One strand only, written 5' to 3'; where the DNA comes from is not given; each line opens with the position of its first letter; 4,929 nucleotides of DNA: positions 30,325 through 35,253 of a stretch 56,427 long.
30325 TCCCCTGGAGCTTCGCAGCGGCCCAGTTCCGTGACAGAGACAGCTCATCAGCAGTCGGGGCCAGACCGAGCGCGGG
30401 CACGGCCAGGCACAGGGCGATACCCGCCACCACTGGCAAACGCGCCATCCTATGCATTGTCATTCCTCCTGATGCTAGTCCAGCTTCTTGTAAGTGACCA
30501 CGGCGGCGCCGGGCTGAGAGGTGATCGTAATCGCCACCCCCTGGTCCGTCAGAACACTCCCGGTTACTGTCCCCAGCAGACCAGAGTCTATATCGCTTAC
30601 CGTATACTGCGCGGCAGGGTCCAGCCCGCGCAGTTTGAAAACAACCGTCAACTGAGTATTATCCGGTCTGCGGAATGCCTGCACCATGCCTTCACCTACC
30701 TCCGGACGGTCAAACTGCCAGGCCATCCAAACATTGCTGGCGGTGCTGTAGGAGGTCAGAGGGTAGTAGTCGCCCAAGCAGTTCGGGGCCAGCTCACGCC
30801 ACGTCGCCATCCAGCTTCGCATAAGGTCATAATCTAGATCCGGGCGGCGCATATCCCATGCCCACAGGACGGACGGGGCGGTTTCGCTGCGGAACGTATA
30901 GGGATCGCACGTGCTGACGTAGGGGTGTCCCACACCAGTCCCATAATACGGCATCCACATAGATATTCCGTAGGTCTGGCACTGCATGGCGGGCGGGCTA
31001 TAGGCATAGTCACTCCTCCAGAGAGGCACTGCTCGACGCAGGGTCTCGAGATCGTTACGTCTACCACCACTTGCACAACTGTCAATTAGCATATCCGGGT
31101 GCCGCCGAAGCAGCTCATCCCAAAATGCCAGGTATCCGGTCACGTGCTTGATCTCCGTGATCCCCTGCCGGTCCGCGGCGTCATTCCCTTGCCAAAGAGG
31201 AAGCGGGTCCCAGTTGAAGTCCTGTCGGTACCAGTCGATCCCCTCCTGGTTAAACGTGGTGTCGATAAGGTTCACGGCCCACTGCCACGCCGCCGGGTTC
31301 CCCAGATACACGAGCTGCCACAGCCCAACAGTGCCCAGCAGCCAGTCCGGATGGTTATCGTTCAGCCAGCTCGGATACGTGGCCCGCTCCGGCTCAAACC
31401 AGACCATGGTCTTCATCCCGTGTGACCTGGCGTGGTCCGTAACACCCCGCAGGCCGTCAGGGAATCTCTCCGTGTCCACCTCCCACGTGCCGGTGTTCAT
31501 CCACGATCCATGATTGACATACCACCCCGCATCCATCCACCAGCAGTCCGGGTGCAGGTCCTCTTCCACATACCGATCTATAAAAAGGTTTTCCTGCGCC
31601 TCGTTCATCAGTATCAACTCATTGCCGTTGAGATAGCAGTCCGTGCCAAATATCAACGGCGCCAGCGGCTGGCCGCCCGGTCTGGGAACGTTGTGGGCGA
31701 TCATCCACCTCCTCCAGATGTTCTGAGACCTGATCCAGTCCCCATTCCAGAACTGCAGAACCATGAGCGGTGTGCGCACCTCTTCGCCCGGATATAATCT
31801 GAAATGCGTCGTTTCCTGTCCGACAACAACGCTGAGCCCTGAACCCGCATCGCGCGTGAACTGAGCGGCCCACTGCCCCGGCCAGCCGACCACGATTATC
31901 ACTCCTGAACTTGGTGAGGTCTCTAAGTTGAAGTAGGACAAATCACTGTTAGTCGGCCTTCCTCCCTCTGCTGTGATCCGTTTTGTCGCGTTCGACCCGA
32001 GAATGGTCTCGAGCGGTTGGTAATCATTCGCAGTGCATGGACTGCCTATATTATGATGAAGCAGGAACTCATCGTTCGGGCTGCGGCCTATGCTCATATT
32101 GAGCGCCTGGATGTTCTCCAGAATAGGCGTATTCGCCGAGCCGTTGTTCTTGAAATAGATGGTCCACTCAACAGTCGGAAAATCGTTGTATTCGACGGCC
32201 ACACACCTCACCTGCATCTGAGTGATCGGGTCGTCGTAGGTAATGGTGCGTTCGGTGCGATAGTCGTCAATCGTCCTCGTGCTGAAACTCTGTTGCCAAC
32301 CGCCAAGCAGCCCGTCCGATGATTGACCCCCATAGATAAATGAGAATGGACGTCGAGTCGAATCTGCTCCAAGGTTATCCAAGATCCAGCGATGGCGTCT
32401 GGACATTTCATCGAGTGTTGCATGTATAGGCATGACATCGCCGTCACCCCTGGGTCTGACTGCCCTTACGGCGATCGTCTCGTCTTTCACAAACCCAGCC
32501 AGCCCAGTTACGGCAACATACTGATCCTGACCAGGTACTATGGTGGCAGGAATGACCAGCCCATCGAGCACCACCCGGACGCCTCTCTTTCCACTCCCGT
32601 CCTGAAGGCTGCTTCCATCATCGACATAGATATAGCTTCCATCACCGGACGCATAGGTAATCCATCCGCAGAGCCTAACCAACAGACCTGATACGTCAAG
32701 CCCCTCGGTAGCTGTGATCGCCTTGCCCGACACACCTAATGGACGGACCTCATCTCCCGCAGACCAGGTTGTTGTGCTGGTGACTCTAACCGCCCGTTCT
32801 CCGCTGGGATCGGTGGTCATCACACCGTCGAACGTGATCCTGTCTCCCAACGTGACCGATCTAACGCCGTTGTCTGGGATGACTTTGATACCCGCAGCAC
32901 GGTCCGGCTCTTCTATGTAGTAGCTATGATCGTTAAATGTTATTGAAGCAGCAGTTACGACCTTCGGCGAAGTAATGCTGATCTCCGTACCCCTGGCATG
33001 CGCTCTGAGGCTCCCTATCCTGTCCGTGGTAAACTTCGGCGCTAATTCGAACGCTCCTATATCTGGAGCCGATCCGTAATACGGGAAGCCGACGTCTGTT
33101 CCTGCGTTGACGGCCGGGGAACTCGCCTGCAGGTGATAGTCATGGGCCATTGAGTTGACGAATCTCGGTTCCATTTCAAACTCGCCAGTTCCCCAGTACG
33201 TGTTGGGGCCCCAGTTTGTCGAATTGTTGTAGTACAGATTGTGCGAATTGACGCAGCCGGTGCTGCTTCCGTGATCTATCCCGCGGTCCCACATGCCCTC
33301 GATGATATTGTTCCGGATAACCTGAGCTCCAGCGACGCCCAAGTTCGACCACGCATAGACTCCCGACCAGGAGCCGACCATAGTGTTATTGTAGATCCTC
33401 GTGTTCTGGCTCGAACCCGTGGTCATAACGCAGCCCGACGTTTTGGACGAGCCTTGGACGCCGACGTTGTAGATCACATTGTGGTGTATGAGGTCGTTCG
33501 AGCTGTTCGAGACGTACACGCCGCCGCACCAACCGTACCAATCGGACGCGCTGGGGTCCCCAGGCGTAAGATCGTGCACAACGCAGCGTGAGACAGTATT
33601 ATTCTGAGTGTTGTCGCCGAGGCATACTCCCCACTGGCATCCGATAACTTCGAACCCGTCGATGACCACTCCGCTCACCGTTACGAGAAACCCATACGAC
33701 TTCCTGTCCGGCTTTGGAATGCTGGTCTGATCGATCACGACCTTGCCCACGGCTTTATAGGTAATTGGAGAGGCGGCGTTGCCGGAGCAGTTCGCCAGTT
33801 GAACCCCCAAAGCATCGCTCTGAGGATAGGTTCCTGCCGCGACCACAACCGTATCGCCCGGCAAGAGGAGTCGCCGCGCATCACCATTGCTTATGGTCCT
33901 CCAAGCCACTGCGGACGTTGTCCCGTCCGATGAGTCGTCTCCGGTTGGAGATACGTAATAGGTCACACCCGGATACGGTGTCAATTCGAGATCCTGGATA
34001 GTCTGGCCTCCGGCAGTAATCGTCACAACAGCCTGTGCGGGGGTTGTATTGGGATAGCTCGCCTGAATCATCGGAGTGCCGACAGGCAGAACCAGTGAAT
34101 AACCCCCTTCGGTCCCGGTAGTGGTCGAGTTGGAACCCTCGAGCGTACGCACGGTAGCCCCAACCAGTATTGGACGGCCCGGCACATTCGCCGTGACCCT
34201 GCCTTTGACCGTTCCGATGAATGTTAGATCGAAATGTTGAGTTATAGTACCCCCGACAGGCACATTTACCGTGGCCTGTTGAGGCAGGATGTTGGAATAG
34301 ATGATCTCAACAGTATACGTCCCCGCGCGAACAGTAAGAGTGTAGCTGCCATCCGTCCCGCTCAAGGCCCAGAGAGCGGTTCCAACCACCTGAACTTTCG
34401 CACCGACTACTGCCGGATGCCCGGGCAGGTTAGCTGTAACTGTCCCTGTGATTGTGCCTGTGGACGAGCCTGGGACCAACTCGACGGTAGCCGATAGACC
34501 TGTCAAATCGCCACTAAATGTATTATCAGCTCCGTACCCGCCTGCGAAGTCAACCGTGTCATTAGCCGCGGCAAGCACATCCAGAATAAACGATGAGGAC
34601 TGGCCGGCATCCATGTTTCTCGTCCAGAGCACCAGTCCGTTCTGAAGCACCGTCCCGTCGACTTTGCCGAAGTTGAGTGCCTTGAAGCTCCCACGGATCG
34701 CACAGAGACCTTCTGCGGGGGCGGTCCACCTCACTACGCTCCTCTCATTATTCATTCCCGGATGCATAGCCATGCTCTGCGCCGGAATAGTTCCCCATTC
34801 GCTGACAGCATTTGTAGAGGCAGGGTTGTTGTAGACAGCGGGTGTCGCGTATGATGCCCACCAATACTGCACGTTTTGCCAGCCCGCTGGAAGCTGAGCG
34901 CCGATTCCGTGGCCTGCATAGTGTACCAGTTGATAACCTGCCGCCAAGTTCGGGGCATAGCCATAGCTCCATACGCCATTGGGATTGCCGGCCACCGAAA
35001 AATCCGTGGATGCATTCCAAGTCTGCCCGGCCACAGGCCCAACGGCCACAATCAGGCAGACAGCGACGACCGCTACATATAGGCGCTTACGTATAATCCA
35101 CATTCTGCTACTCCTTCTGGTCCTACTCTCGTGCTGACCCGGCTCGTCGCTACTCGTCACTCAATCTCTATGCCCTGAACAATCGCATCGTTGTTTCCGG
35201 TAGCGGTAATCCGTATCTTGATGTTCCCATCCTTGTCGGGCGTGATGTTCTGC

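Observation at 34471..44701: Uncharacterised roughly 190-aa N-terminal module (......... ... AMHPG ... RW.AP..G ... GD.VDF) shared by three neighbouring secreted proteins, one of which is only this module plus a PEP-CTERM anchor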

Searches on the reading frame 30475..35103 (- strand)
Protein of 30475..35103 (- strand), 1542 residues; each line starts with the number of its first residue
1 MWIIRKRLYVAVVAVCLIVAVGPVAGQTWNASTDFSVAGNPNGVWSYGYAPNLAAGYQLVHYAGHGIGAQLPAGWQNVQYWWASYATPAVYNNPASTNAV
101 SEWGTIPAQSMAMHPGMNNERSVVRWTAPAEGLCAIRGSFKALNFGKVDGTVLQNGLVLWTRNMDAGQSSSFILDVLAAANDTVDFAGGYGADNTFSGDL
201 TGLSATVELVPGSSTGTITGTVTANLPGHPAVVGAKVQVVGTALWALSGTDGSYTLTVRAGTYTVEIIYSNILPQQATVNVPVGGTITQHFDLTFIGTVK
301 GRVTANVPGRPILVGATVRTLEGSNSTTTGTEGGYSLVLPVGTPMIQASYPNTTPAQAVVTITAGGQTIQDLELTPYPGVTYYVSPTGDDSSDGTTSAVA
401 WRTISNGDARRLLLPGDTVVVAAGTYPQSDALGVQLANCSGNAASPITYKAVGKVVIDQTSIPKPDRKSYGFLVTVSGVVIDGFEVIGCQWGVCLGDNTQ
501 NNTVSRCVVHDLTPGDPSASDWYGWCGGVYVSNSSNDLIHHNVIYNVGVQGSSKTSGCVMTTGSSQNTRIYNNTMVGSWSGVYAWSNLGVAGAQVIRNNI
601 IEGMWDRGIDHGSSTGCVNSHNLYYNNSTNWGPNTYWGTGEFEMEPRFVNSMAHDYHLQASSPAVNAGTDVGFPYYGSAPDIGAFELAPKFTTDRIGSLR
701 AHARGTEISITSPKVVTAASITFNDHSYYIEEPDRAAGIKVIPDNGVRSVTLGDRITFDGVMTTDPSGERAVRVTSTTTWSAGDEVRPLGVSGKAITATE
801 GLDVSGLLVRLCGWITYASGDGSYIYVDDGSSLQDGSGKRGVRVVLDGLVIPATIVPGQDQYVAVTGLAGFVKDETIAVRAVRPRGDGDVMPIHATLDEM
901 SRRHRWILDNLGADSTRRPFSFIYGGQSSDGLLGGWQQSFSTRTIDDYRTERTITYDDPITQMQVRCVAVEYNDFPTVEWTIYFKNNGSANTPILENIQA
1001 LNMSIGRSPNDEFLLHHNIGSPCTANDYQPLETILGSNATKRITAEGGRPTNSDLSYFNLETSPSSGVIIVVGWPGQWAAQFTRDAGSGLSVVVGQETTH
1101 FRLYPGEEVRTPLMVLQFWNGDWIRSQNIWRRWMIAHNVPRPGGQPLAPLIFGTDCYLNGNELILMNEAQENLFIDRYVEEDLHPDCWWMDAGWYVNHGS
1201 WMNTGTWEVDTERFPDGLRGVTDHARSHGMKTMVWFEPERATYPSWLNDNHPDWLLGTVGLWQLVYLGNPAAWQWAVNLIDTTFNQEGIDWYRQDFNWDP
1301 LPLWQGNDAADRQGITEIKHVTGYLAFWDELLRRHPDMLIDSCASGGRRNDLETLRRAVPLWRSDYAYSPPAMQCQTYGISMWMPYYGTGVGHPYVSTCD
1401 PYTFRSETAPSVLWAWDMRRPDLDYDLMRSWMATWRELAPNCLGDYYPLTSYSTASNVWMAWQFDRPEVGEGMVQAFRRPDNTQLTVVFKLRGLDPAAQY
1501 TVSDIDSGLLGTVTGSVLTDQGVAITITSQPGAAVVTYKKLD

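Call 8: search_protein_families(library=pfam, proteins=[window:30475-35103:-], max_evalue=0.1)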
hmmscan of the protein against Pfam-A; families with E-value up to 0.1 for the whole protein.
window:30475-35103:- (1542 aa): 5 families
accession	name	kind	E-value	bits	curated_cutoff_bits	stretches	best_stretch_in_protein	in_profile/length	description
PF02065.24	Melibiase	-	4.9e-22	78.8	27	1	1187-1386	74-280/347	Melibiase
PF13715.12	CarbopepD_reg_2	-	2.3e-10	40.8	32.2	2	218-291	1-74/88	CarboxypepD_reg-like domain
PF08480.16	Disaggr_assoc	-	1.1e-06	29.1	22.6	1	532-663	29-174/194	Disaggregatase related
PF13229.12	Beta_helix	-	1.8e-06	28.1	25.9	1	447-587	26-147/158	Right handed beta helix region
PF16874.11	Glyco_hydro_36C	-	2.5e-05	25.1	27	1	1459-1528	1-67/77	Glycosyl hydrolase family 36 C-terminal domain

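Call 9: search_protein_families(library=ncbifam, proteins=[window:30475-35103:-], max_evalue=0.1)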
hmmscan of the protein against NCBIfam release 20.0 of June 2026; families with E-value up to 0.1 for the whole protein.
window:30475-35103:- (1542 aa): 4 families
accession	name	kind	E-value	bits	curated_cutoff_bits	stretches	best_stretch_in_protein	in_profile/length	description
NF053652.1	BtArabpyrBAD1528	equivalog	2.1e-16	59.1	1100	1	1186-1357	346-525/730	beta-L-arabinopyranosidase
NF041899.1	pec_ly_PelN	equivalog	1.2e-11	44.1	740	2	380-490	26-144/437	pectate lyase PelN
NF041518.1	choice_anch_Q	domain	0.00078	19.6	25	1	654-687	15-57/58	choice-of-anchor Q domain-containing protein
TIGR04056.1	OMP_RagA_SusC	subfamily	0.0037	15.6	368.25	0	298-350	2-51/981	SusC/RagA family TonB-linked outer membrane protein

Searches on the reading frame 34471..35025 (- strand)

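Call 40: search_protein_families(library=pfam, proteins=[window:34471-35025:-], max_evalue=10)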
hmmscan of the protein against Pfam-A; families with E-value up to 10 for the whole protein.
window:34471-35025:- (185 aa): 1 family
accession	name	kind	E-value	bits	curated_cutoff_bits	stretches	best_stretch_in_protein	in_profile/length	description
PF19937.4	GldC-like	-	0.13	13.2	25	1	131-162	37-68/90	Gliding motility-associated protein GldC-like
